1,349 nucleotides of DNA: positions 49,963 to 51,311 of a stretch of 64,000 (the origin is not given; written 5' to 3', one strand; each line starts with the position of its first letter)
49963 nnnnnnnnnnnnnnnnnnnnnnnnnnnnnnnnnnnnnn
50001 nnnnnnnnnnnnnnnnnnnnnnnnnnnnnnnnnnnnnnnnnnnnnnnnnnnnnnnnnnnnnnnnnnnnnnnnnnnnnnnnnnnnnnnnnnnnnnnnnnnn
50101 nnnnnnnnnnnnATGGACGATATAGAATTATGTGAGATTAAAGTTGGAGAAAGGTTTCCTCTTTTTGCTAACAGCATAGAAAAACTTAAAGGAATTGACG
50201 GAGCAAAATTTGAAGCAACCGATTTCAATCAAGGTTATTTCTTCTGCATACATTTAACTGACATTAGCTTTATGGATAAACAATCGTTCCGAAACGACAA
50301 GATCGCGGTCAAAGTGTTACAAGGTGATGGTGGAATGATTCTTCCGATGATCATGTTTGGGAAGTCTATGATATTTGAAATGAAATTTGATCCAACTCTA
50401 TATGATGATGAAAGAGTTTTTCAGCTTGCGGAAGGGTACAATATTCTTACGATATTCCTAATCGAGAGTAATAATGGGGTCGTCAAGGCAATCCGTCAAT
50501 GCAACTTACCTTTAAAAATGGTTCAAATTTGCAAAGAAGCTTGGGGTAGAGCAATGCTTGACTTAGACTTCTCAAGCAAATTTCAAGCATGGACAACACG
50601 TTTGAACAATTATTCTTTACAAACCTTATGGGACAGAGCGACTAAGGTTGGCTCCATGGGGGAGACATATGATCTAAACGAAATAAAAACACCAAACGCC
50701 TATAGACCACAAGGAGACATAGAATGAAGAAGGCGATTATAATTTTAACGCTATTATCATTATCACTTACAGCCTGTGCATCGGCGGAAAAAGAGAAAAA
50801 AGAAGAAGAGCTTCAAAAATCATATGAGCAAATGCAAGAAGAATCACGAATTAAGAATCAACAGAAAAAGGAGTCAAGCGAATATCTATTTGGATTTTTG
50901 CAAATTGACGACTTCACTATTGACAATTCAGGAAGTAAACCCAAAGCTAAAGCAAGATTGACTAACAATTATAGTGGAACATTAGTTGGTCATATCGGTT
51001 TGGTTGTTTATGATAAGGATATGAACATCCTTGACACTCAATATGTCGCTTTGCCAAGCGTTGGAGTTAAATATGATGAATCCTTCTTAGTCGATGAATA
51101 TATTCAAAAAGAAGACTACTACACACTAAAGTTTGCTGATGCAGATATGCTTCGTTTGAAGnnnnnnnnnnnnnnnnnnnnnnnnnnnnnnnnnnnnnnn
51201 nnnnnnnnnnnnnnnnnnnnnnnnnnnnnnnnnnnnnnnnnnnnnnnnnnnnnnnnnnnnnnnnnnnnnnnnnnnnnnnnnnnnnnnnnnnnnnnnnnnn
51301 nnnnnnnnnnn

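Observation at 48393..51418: Autoregulated six-gene operon: RHH protein with tandem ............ operators, double-HTH protein, HEXXH (ImmA-like) peptidase, unknown protein, lipoprotein, XRE regulator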

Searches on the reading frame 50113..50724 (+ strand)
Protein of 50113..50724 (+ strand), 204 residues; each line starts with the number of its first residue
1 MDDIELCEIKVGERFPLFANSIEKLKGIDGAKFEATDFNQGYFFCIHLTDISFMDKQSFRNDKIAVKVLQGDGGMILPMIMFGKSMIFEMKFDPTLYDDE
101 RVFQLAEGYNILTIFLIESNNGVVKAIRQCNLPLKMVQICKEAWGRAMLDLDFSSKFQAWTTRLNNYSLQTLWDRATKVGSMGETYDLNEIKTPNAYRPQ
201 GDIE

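Call 6: search_protein_families(library=pfam, proteins=[window:50113-50724:+], max_evalue=0.1)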
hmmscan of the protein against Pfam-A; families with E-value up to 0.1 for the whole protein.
window:50113-50724:+ (204 aa): 1 family
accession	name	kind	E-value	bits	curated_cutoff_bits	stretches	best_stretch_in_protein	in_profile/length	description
PF10296.15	MMM1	-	0.047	13.5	21.9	1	1-35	61-96/244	Maintenance of mitochondrial morphology protein 1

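Call 7: search_protein_families(library=phrogs, proteins=[window:50113-50724:+], max_evalue=0.01)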
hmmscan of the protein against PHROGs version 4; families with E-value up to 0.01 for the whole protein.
window:50113-50724:+ (204 aa): 1 family
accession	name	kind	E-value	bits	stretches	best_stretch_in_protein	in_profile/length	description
phrog_12389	-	unknown function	0.002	18.8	1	109-144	100-135/173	-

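Call 14: search_protein_families(library=padloc, proteins=[window:50113-50724:+], max_evalue=0.1)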
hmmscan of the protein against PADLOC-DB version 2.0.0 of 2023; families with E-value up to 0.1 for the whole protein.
window:50113-50724:+ (204 aa): 0 families

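Call 15: search_protein_families(library=ncbifam, proteins=[window:50113-50724:+], max_evalue=0.1)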
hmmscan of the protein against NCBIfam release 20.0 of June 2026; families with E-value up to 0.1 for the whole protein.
window:50113-50724:+ (204 aa): 0 families

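Call 25: find_homologous_proteins(query=window:50113-50724:+, max_evalue=0.001)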
Query window:50113-50724:+ (204 aa): 21 proteins with E <= 0.001 among 59 candidates.
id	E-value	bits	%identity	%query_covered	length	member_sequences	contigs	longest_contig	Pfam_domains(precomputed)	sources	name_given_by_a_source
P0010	1.0e-134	465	100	100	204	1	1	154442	-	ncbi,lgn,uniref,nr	ncbi:hypothetical protein [Paenibacillus sp. Mc5Re-14]|uniref:hypothetical protein n=1 Tax=Paenibaci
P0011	8.0e-127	439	94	100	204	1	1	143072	-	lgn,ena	-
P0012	5.2e-105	368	77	100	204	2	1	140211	-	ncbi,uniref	ncbi:hypothetical protein AAXB25_14490 [Paenibacillus lautus]|uniref:hypothetical protein n=1 Tax=Pa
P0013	7.9e-102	357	75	98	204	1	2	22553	-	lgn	-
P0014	3.4e-101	355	74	100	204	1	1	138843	-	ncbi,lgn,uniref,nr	ncbi:hypothetical protein BSK59_16275 [Paenibacillus odorifer]|uniref:hypothetical protein n=1 Tax=P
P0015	2.4e-98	346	72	100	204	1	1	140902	-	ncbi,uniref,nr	ncbi:hypothetical protein [Paenibacillus agilis]|uniref:Uncharacterized protein n=1 Tax=Paenibacillu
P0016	6.4e-98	344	72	99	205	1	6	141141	-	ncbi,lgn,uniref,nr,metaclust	ncbi:hypothetical protein M5X00_25800 [Paenibacillus alvei]|uniref:hypothetical protein n=1 Tax=Paen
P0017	1.6e-96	340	75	95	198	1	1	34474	-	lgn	-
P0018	9.3e-94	331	69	100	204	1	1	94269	-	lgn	-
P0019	4.8e-91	322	66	99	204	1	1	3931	-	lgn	-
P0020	4.5e-87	309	65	99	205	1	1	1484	-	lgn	-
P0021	1.3e-86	307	64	100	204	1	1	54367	-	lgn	-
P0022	7.0e-85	302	62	99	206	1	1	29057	-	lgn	-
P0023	2.5e-77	277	60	96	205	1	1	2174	-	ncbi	ncbi:hypothetical protein D3C72_992610 [compost metagenome]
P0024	1.5e-75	271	57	100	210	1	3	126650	-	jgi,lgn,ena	-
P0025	2.7e-74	267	58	95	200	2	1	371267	-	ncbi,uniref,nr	ncbi:hypothetical protein [Brevibacillus laterosporus]|uniref:hypothetical protein n=1 Tax=Brevibaci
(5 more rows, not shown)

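Call 26: find_encoding_contigs(protein=P0016, flank=6000, max_places=2)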
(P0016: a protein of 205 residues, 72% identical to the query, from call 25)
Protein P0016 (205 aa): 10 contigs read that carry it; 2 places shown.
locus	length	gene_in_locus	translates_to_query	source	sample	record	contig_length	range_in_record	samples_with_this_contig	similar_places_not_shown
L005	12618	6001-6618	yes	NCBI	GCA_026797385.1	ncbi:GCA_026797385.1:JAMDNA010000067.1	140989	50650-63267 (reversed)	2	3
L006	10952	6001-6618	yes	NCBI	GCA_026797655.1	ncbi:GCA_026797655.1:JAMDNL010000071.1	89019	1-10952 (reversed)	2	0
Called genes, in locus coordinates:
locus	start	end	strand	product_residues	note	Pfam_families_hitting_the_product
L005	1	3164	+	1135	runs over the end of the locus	PF02811:PHP, PF07733:DNA_pol3_alpha, PF17657:DNA_pol3_finger, PF14579:HHH_6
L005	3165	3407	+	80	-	-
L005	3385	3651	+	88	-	-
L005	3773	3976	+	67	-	-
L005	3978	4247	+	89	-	-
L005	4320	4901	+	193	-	PF05866:RusA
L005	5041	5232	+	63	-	-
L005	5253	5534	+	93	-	-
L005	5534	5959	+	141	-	-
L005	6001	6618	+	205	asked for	-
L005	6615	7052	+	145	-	-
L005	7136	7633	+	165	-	-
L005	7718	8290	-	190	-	-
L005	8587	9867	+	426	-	PF01381:HTH_3 (weak), PF13443:HTH_26 (weak)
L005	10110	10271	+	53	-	PF09388:SpoOE-like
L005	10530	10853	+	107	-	-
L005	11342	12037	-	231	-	-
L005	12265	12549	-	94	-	-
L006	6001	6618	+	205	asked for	-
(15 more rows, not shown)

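Call 27: find_encoding_contigs(protein=P0025, flank=6000, max_places=2)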
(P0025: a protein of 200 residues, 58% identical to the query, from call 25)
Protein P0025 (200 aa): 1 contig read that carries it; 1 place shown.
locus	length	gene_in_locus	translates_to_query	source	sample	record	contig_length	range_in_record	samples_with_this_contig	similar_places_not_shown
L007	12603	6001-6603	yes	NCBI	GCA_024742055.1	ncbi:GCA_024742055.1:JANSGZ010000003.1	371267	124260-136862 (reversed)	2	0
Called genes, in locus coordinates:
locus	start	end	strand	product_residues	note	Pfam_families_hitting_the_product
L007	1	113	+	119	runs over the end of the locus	-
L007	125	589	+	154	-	-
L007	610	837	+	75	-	-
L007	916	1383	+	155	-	-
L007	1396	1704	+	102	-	-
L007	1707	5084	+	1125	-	PF02811:PHP, PF07733:DNA_pol3_alpha, PF17657:DNA_pol3_finger, PF14579:HHH_6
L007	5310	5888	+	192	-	PF05866:RusA (weak)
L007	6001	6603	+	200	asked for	-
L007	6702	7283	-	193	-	-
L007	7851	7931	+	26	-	PF16935:Hol_Tox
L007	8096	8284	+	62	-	-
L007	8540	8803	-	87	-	-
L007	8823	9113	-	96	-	-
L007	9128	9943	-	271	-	PF01510:Amidase_2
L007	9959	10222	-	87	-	-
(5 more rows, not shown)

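Call 28: find_encoding_contigs(protein=P0024, flank=6000, max_places=2)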
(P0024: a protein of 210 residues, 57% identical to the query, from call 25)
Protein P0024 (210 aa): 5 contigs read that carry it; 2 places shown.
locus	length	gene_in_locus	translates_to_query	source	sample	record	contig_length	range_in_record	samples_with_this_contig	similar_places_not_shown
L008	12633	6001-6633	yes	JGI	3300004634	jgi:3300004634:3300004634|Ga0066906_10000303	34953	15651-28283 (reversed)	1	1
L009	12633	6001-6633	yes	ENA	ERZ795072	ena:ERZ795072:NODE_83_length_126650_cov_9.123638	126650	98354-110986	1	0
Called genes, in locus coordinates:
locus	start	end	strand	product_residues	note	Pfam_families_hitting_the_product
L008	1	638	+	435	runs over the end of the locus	PF02811:PHP, PF07733:DNA_pol3_alpha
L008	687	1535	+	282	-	PF13936:HTH_38, PF14528:LAGLIDADG_3 (weak)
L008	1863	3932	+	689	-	PF07733:DNA_pol3_alpha, PF17657:DNA_pol3_finger, PF14579:HHH_6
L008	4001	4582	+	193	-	-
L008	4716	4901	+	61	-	-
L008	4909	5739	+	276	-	-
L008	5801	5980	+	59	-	-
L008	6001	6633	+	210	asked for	-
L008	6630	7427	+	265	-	PF03692:CxxCxxCC (weak)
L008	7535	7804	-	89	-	-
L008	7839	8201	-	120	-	-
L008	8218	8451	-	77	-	-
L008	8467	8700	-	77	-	-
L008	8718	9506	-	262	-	PF01510:Amidase_2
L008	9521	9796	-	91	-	-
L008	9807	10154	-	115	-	-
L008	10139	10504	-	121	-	-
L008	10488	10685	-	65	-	-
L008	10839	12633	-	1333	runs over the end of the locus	PF00354:Pentaxin (faint), PF13385:Laminin_G_3, PF24517:CBM96, PF06848:Disaggr_repeat (faint)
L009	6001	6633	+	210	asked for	-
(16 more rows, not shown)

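Call 44: predict_structure(alignment_id=A2)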
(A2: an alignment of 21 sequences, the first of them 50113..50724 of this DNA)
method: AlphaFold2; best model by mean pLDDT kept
length: 204 residues; sequences in the alignment: 21
mean_pLDDT: 86.9   pTM: 0.84
mean pLDDT of the five models: 86.9, 85.1, 85.0, 82.9, 81.6
residues with pLDDT >= 90: 123; 70-90: 62; 50-70: 10; < 50: 9
segments of 3 or more residues with pLDDT < 50: 198-204
pLDDT, mean of each block of 10 residues (from residue 1): 74 92 92 85 94 91 95 91 92 84 68 95 95 91 89 93 94 96 85 65 32
secondary structure, 60 per line:
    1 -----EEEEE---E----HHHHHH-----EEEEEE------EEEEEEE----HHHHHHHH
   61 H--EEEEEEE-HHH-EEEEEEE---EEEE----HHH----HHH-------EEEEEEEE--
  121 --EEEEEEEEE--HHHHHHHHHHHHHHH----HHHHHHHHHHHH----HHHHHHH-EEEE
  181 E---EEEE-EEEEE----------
elements in order: E6-10 H19-24 E30-35 E42-48 H53-61 E64-70 E76-82 E86-89 E111-118 E123-131 H134-148 H153-164 H169-175 E177-181 E185-188 E190-194

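Call 53: search_dna_similar(query=window:50113-50724:+, collection=phages, mode=protein, max_rows=20, max_evalue=0.001)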
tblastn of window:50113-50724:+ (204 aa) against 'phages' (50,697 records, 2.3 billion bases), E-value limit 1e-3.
Records with a match: 2; places in all: 2; records where one place covers at least 80% of the query: 2.
Best place of each record, by identity: <60% 2.
By first word of the organism name: Brevibacillus 2.
By host as written in the record: Brevibacillus laterosporus 2.
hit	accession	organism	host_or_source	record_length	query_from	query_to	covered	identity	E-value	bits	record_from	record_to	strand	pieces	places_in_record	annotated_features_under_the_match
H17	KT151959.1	Brevibacillus phage Sundance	Brevibacillus laterosporus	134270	2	194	95%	58.0%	8e-78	258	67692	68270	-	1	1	hypothetical protein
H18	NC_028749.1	Brevibacillus phage Sundance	Brevibacillus laterosporus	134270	2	194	95%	58.0%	8e-78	258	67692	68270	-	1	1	hypothetical protein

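Call 75: fold_search(model_id=the predicted structure, library=viral)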
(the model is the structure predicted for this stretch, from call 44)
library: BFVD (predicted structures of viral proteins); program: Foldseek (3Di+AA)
matches with E <= 10: 504; with E <= 0.001: 0
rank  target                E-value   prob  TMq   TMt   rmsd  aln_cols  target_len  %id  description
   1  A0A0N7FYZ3            3.7e-02  0.28  0.29  0.30  11.6       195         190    7  (no name in the UniProt tables at hand)
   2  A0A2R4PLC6            9.7e-02  0.11  0.15  0.23  13.1        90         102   14  (no name in the UniProt tables at hand)
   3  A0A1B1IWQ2            1.6e-01  0.09  0.16  0.12  13.0       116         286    7  (no name in the UniProt tables at hand)
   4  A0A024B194            1.6e-01  0.04  0.10  0.08  14.2       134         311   10  Exopolyphosphatase [Bacillus phage Hakuna]
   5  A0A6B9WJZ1            3.7e-01  0.10  0.21  0.27   7.1       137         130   15  Uncharacterized protein [Escherichia phage ukendt]
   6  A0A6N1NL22            4.4e-01  0.09  0.20  0.28  17.6       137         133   10  Uncharacterized protein [Tupanvirus soda lake]
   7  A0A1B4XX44            5.3e-01  0.06  0.14  0.19  16.7       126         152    9  Uncharacterized protein [Tenacibaculum phage pT24]
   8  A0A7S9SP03            5.6e-01  0.07  0.16  0.09  11.1       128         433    8  PD-(D/E)XK nuclease superfamily protein [Serratia phage Tsm2]
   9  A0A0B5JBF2            6.3e-01  0.09  0.19  0.24   8.3        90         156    7  Uncharacterized protein [Pandoravirus inopinatum]
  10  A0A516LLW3            6.7e-01  0.05  0.14  0.09  12.5       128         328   10  (no name in the UniProt tables at hand)
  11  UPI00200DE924         6.7e-01  0.02  0.10  0.04  15.9        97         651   18  (no name look-up for this kind of identifier)
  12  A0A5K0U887            7.1e-01  0.08  0.14  0.08  10.9        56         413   11  Uncharacterized protein [Yasminevirus sp. GU-2018]
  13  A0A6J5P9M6            7.6e-01  0.08  0.15  0.16   7.6        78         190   12  HTH_XRE domain containing protein [uncultured Caudovirales phage]
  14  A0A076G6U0            7.6e-01  0.02  0.11  0.08  14.5       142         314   13  Exopolyphosphatase [Bacillus phage Bobb]
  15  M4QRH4                8.0e-01  0.13  0.15  0.14   3.7        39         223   13  (no name in the UniProt tables at hand)
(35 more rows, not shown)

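Call 76: search_protein_families(library=pfam, proteins=[L008:4909-5736:+, L008:5801-5977:+, L008:6630-7424:+, L005:7136-7630:+], max_evalue=0.01)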
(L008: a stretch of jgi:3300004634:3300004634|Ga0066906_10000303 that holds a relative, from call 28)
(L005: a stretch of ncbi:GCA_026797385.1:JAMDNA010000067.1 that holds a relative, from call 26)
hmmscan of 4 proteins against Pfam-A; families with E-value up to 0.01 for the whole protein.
L008:4909-5736:+ (276 aa): 3 families
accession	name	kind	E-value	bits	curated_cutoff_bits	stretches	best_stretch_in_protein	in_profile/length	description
PF18016.8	SAM_3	-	0.0006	20.1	22.6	1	225-250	10-35/65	SAM domain (Sterile alpha motif)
PF23159.1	WH_Rok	-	0.0041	17.7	27.6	0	242-269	31-58/58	Repressor Rok winged helix domain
PF07261.16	DnaB_2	-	0.0059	16.7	22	0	67-95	35-61/74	Replication initiation and membrane attachment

L008:5801-5977:+ (59 aa): 0 families

L008:6630-7424:+ (265 aa): 2 families
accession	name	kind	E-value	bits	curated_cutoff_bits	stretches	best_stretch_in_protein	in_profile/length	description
PF03692.20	CxxCxxCC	-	3.1e-08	34.6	23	1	50-167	1-69/85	Putative zinc- or iron-chelating domain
PF02810.21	SEC-C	-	6.5e-05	23.1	20.4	1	3-19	1-17/19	SEC-C motif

L005:7136-7630:+ (165 aa): 0 families

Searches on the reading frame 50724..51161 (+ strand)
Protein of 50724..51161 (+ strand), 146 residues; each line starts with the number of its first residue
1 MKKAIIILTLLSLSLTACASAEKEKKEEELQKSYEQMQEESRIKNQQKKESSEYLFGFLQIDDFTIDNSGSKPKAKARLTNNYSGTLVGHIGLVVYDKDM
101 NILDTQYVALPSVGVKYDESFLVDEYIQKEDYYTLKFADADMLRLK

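Call 6: search_protein_families(library=pfam, proteins=[window:50724-51161:+], max_evalue=0.1)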
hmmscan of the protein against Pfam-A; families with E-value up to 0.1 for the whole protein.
window:50724-51161:+ (146 aa): 2 families
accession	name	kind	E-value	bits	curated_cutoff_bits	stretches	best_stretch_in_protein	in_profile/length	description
PF20101.4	DUF6491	-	0.0011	19.4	27.5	1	1-46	1-42/138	Family of unknown function (DUF6491)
PF07007.17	LprI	-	0.0093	16.8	22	1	14-52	13-51/106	Lysozyme inhibitor LprI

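Call 7: search_protein_families(library=phrogs, proteins=[window:50724-51161:+], max_evalue=0.01)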
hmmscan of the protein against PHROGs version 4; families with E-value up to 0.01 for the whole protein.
window:50724-51161:+ (146 aa): 9 families
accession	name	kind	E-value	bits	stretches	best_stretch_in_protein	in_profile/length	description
phrog_1759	-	unknown function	2.8e-06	28.6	1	1-50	1-49/144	-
phrog_9170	-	unknown function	7.4e-05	23.6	1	3-54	5-56/159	-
phrog_25477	-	unknown function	0.0001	23.6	1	1-50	1-49/162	-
phrog_8801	-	unknown function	0.0002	22.8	1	1-49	1-51/94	-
phrog_1119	-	moron, auxiliary metabolic gene and host takeover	0.0017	19.7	1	1-66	1-69/78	Cor superinfection exclusion protein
phrog_2316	-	unknown function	0.0017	19.2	1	1-54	1-57/191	-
phrog_1267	-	lysis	0.0032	19.1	1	1-54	2-55/119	Rz-like spanin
phrog_3727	-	unknown function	0.0092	16.8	1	1-52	1-56/209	-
phrog_8372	-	unknown function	0.0098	16.8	0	1-25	1-23/58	-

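Call 14: search_protein_families(library=padloc, proteins=[window:50724-51161:+], max_evalue=0.1)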
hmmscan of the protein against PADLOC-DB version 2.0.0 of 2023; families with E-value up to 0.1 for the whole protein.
window:50724-51161:+ (146 aa): 0 families

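Call 15: search_protein_families(library=ncbifam, proteins=[window:50724-51161:+], max_evalue=0.1)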
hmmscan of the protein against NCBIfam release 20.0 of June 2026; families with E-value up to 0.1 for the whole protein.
window:50724-51161:+ (146 aa): 17 families
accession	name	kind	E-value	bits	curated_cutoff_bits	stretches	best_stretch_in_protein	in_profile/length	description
NF041193.1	lipo_SP0191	subfamily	3.5e-05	23.9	75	1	1-50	1-50/190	SP0191 family lipoprotein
NF041428.1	TrsH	subfamily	7.2e-05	22.9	150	1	1-49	1-47/149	TrsH/TraH family protein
NF047408.1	SA0632_fam_LP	equivalog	0.00012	21.6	70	1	1-49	1-46/68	SA0632 family lipoprotein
NF033168.1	lipo_LIC10766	hypoth_equivalog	0.00082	19.4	150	1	3-66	3-64/142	lipoprotein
NF058647.1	lipo_LytA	equivalog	0.0034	17.6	110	1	1-46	1-41/107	acidic lipoprotein LytA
NF033193.2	lipo_NDxxF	hypoth_equivalog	0.0042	16.8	60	1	3-50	2-52/199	NDxxF motif lipoprotein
NF047813.1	LIC13410_lipo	equivalog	0.0059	16.7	180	0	1-49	1-53/123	LIC13410 family lipoprotein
NF033894.1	Eex_IncN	subfamily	0.011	15.7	33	1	2-38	1-36/65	EexN family lipoprotein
NF045774.1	cytochro_C551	exception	0.012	15.5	118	1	1-43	1-45/110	cytochrome c551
NF038367.1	OM_lipo_TUL4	subfamily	0.015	15.5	75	1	1-94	1-88/149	TUL4 family lipoprotein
TIGR02898.1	spore_YhcN_YlaJ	subfamily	0.033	14.5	99.75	1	5-49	2-46/158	YhcN/YlaJ family sporulation lipoprotein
NF006433.0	PRK08719.1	subfamily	0.041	13.7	170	1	80-110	14-44/147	ribonuclease H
NF041742.1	WGxxGxxG_fam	subfamily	0.049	14.2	35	1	1-59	1-33/69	WGxxGxxG family protein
NF008048.1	PRK10781.1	equivalog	0.068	13.3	140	1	6-52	4-48/134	Rcs stress response system protein RcsF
TIGR00752.1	slp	superfamily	0.071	12.5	88.45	0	2-44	3-46/182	Slp family lipoprotein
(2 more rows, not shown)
